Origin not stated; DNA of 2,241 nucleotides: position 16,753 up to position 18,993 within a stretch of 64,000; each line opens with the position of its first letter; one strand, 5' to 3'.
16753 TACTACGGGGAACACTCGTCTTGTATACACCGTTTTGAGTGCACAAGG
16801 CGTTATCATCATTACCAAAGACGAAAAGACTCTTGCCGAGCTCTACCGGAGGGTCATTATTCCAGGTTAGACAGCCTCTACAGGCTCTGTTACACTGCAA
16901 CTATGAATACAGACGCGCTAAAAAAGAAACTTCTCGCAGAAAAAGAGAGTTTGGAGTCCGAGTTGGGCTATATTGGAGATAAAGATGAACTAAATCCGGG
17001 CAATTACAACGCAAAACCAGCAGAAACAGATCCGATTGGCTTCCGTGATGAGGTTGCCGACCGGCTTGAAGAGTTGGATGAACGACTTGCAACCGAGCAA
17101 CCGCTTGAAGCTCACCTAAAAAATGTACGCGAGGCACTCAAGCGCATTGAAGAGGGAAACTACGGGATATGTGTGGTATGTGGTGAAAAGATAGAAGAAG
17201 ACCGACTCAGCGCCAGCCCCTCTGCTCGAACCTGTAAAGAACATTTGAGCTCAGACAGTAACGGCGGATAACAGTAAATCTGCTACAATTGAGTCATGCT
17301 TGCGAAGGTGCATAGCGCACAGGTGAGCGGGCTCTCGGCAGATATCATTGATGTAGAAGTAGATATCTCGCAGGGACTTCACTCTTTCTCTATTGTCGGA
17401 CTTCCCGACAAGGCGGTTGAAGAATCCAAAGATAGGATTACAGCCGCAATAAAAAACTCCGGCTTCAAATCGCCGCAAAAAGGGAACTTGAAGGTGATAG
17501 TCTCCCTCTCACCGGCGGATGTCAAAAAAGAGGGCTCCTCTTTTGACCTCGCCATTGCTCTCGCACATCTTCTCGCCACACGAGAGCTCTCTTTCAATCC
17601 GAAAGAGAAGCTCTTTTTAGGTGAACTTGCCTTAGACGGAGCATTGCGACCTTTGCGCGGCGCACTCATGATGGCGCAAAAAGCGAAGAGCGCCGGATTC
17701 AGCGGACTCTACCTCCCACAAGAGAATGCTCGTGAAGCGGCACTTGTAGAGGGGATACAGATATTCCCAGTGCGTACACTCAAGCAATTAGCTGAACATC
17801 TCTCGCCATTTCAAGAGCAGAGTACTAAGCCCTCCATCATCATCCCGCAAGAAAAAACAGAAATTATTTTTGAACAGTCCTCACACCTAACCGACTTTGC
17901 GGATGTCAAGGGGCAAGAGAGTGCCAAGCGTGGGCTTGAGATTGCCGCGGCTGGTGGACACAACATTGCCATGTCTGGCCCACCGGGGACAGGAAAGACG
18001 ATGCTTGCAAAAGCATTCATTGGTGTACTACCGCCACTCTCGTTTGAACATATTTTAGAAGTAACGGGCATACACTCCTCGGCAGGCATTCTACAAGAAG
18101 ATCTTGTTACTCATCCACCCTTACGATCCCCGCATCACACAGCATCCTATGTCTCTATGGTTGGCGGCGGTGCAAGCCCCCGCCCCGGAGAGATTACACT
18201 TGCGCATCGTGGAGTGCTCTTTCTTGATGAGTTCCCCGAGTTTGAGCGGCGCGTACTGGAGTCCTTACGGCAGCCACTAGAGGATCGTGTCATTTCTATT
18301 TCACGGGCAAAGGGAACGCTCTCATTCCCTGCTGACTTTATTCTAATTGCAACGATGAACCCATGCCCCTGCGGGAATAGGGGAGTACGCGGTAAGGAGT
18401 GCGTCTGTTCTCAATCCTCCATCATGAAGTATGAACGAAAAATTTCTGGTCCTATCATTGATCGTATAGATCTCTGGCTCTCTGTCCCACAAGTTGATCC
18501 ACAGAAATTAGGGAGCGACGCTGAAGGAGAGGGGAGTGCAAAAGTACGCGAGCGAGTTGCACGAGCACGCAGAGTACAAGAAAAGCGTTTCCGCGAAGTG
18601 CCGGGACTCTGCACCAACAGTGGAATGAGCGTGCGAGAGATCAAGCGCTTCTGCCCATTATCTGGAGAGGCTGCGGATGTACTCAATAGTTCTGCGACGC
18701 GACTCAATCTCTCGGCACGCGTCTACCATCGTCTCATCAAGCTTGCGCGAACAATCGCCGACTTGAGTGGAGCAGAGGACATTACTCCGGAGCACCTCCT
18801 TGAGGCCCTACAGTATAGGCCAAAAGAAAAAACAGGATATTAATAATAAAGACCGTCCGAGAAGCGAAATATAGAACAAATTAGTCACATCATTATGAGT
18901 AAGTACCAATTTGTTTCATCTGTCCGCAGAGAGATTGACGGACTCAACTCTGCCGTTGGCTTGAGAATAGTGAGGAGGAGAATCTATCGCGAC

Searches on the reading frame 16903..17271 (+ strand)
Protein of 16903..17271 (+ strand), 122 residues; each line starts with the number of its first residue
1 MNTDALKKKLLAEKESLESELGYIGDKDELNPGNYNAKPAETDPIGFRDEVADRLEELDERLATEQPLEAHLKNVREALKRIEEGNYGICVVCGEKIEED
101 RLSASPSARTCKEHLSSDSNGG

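Call 7: search_protein_families(library=pfam, proteins=[window:16903-17271:+], max_evalue=0.001)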
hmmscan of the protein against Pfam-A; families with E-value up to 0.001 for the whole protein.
window:16903-17271:+ (122 aa): 1 family
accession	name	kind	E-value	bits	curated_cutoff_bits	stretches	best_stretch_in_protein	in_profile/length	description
PF01258.23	zf-dskA_traR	-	6.7e-09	36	24.9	1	85-113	1-29/36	Prokaryotic dksA/traR C4-type zinc finger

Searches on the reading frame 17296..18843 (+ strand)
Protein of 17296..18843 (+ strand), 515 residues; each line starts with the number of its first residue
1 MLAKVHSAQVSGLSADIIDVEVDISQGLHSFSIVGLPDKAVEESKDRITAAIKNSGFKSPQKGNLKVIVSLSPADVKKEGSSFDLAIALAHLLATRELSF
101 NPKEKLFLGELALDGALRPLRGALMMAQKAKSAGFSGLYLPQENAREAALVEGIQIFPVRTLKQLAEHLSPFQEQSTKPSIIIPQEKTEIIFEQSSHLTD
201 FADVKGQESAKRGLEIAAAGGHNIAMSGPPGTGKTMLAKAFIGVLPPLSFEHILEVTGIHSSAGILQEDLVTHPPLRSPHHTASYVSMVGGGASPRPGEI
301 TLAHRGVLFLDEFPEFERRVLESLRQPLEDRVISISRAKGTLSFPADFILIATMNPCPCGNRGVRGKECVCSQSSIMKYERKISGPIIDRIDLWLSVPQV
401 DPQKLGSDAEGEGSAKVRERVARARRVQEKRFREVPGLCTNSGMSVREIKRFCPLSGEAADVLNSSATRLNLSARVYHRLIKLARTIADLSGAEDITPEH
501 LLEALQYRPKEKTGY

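Call 7: search_protein_families(library=pfam, proteins=[window:17296-18843:+], max_evalue=0.001)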
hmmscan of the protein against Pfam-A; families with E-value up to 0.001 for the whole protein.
window:17296-18843:+ (515 aa): 8 families
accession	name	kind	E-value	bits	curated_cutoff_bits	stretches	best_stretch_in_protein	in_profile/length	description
PF01078.27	Mg_chelatase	-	7.8e-88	293.7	20.3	1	200-404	1-206/207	Magnesium chelatase, subunit ChlI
PF13541.12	ChlI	-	3e-40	137.3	27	1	20-144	1-121/121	Subunit ChlI of Mg-chelatase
PF13335.12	Mg_chelatase_C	-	5.5e-31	107.5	26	1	411-508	1-94/94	Magnesium chelatase, subunit ChlI C-terminal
PF07728.20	AAA_5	-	1.7e-10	41.4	22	1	225-358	3-125/139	AAA domain (dynein-related subfamily)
PF00493.29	MCM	-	9.2e-07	28.6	23.3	1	218-357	54-174/224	MCM P-loop domain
PF00158.32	Sigma54_activat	-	0.00012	22.2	20.2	0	214-353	15-140/168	Sigma-54 interaction domain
PF00004.35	AAA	-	0.00015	22.6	21.2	0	225-245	2-22/131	ATPase family associated with various cellular activities (AAA)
PF05496.18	RuvB_N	-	0.00059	20.1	27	0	301-341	81-121/159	Holliday junction DNA helicase RuvB P-loop domain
